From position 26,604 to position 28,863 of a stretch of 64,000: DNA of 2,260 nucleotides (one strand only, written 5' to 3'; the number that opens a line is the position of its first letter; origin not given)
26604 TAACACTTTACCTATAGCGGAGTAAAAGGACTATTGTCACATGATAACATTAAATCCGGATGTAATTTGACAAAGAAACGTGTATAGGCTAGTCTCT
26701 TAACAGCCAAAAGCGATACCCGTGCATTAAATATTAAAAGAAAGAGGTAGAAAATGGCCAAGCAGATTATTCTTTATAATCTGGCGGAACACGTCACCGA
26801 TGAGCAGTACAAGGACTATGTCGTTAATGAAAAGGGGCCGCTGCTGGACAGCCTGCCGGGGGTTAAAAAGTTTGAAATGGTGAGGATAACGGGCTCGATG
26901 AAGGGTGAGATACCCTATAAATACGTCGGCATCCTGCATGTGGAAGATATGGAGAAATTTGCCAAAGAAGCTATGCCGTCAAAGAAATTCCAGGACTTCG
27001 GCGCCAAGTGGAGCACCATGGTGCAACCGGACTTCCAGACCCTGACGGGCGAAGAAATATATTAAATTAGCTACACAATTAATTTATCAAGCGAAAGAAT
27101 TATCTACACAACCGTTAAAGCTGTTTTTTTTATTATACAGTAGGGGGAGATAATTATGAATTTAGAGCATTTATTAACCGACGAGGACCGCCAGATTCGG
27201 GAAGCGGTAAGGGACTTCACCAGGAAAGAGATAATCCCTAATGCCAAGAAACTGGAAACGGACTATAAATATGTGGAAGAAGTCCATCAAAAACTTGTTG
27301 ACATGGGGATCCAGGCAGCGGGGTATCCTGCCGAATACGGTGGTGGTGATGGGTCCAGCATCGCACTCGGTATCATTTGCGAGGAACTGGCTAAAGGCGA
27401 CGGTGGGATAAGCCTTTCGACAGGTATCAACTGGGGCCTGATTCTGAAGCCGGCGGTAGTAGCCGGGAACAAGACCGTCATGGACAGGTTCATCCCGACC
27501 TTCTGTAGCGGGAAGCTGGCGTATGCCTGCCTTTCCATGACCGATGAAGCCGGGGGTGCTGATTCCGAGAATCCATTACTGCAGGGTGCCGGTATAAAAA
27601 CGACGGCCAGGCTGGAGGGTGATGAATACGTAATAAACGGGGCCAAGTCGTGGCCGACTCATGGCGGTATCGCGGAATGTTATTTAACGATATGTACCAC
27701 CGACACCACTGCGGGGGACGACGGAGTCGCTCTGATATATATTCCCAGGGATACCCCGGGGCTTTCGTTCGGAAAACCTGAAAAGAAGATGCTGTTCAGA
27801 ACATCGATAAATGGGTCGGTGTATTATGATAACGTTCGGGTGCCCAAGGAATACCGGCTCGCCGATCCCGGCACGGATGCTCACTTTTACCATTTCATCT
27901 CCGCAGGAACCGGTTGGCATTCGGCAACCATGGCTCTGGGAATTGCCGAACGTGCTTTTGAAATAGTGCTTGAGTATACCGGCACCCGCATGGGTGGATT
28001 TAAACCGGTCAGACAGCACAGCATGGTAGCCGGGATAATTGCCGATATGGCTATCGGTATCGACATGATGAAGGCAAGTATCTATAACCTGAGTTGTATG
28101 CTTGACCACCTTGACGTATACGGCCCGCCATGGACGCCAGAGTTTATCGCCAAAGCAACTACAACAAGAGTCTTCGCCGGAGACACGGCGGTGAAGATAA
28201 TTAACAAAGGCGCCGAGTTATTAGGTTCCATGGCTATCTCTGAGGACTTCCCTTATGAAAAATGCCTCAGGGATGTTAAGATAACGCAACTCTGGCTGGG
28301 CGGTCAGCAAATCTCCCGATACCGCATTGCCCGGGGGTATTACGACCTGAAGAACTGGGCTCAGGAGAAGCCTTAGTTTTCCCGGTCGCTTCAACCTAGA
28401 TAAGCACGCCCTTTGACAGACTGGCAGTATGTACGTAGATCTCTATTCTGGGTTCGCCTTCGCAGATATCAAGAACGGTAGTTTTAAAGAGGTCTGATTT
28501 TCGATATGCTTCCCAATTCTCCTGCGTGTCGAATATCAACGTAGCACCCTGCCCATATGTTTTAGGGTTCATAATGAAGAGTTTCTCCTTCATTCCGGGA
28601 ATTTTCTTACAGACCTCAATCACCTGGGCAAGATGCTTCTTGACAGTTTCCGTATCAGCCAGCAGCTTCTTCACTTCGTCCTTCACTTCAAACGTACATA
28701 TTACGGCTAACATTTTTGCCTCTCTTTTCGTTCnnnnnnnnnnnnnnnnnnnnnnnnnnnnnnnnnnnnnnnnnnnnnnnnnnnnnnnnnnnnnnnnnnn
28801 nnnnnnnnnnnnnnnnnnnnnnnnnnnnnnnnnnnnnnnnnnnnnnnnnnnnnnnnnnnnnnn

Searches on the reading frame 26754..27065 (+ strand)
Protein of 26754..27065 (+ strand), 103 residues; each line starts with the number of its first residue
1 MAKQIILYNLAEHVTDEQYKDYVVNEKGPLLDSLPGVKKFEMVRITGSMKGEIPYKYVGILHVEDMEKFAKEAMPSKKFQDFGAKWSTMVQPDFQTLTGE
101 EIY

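Call 4: search_protein_families(library=pfam, proteins=[window:26754-27065:+])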
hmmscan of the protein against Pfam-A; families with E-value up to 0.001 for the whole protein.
window:26754-27065:+ (103 aa): 1 family
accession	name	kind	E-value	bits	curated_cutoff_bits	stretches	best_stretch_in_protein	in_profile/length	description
PF11639.14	HapK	-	1.5e-05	25.9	25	1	10-91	10-88/104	REDY-like protein HapK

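Call 67: search_protein_families(library=ncbifam, proteins=[window:26754-27065:+], max_evalue=0.001)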
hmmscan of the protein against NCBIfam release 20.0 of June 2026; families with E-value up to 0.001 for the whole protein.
window:26754-27065:+ (103 aa): 1 family
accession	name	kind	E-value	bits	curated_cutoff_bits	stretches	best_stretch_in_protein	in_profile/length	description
TIGR02118.1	TIGR02118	subfamily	1.9e-06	28.5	30.5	1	1-85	1-84/103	EthD family reductase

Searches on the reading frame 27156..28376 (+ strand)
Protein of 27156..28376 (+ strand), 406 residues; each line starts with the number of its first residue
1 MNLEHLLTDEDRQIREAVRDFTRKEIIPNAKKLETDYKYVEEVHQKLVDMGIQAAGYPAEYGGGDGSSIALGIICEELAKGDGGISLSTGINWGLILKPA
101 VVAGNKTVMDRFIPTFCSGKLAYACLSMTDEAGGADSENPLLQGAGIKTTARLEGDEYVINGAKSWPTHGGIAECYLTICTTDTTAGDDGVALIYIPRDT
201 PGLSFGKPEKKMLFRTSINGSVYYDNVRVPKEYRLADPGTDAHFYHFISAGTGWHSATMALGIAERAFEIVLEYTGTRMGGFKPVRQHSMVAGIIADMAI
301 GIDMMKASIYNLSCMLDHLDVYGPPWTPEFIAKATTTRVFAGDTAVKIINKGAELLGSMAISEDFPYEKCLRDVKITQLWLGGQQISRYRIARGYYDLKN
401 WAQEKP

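Call 3: search_protein_families(library=pfam, proteins=[window:27156-28376:+])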
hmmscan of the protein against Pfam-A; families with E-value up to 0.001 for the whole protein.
window:27156-28376:+ (406 aa): 4 families
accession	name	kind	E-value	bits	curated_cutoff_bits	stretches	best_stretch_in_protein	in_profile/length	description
PF02771.21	Acyl-CoA_dh_N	-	4.4e-23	82.2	22.9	1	8-120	1-113/113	Acyl-CoA dehydrogenase, N-terminal domain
PF00441.29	Acyl-CoA_dh_1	-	4.8e-17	62.9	22.4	1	256-394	18-148/150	Acyl-CoA dehydrogenase, C-terminal domain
PF02770.24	Acyl-CoA_dh_M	-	9.1e-16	58.3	33.3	1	125-227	1-97/97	Acyl-CoA dehydrogenase, middle domain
PF08028.16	Acyl-CoA_dh_2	-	1.6e-11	45.1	22.7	1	257-380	4-129/134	Acyl-CoA dehydrogenase, C-terminal domain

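Call 67: search_protein_families(library=ncbifam, proteins=[window:27156-28376:+], max_evalue=0.001)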
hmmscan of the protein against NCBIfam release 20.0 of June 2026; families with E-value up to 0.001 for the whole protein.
window:27156-28376:+ (406 aa): 14 families
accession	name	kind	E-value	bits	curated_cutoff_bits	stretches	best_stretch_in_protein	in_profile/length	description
NF042972.1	AcrlCoAredClosAcrC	equivalog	1.3e-57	195.2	640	1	4-393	2-374/378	acryloyl-CoA reductase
NF043006.1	CyhCrbnylCoADH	equivalog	7e-54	183.2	650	1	8-394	5-374/380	cyclohexane-1-carbonyl-CoA dehydrogenase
NF045552.1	GlutCoADH_Des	equivalog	4.4e-43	147.9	470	1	6-392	4-376/387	glutaryl-CoA dehydrogenase Acd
NF058590.1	AcCoDHFadEBacil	equivalog_domain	1.4e-39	136.2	600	1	7-391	21-406/586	acyl-CoA dehydrogenase FadE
NF042439.1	SulpropCoADesulf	equivalog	3.3e-36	124.8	600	1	16-398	2-373/379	3-sulfinopropanoyl-CoA desulfinase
NF045652.1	ProlPCPDhRedW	equivalog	4.6e-30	104.7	650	1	10-393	3-371/376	L-prolyl-[peptidyl-carrier protein] dehydrogenase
NF053553.1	prodigi_MBC_PigA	equivalog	5e-28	98.3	500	1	6-393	4-377/381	prodigiosin MBC biosynthesis dehydrogenase PigA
NF008997.0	PRK12341.1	equivalog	1.2e-25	90.4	537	1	6-390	4-371/382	acyl-CoA dehydrogenase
TIGR03207.1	cyc_hxne_CoA_dh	equivalog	3.2e-19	68.9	575.35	1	9-393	3-369/372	cyclohexanecarboxyl-CoA dehydrogenase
NF052270.1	Staph_DH_FadE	equivalog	2.2e-17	62.9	600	1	7-305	21-311/400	acyl-CoA dehydrogenase FadE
NF002885.1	PRK03354.1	equivalog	1.9e-16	60.1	540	1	5-383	3-361/378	crotonobetainyl-CoA dehydrogenase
TIGR03204.1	pimC_large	equivalog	5.7e-16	58.4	623.85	1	8-297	5-286/395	pimeloyl-CoA dehydrogenase large subunit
TIGR04022.1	sulfur_SfnB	equivalog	2.5e-11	43.1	430.9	1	41-376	37-361/391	SfnB family sulfur acquisition oxidoreductase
NF049984.1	Rv1679_FadE16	equivalog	8.6e-11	41.7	600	1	29-375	15-345/371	Rv1679 family acyl-CoA dehydrogenase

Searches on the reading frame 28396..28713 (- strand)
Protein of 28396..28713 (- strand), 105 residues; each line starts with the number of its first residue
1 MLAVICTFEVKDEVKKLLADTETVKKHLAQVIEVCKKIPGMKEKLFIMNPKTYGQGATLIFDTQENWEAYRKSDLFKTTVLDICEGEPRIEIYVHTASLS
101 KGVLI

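Call 3: search_protein_families(library=pfam, proteins=[window:28396-28713:-])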
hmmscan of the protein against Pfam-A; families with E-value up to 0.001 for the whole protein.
window:28396-28713:- (105 aa): 0 families

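Call 67: search_protein_families(library=ncbifam, proteins=[window:28396-28713:-], max_evalue=0.001)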
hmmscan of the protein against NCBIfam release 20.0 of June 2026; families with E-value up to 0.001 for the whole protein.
window:28396-28713:- (105 aa): 0 families

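Call 69: search_protein_families(library=pfam, proteins=[window:28396-28713:-], max_evalue=0.01)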
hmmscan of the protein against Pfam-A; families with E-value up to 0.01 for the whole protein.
window:28396-28713:- (105 aa): 1 family
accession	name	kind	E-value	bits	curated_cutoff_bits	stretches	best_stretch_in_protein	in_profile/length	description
PF08803.17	ydhR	-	0.0015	18.9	27.1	1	22-76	14-66/96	Putative mono-oxygenase ydhR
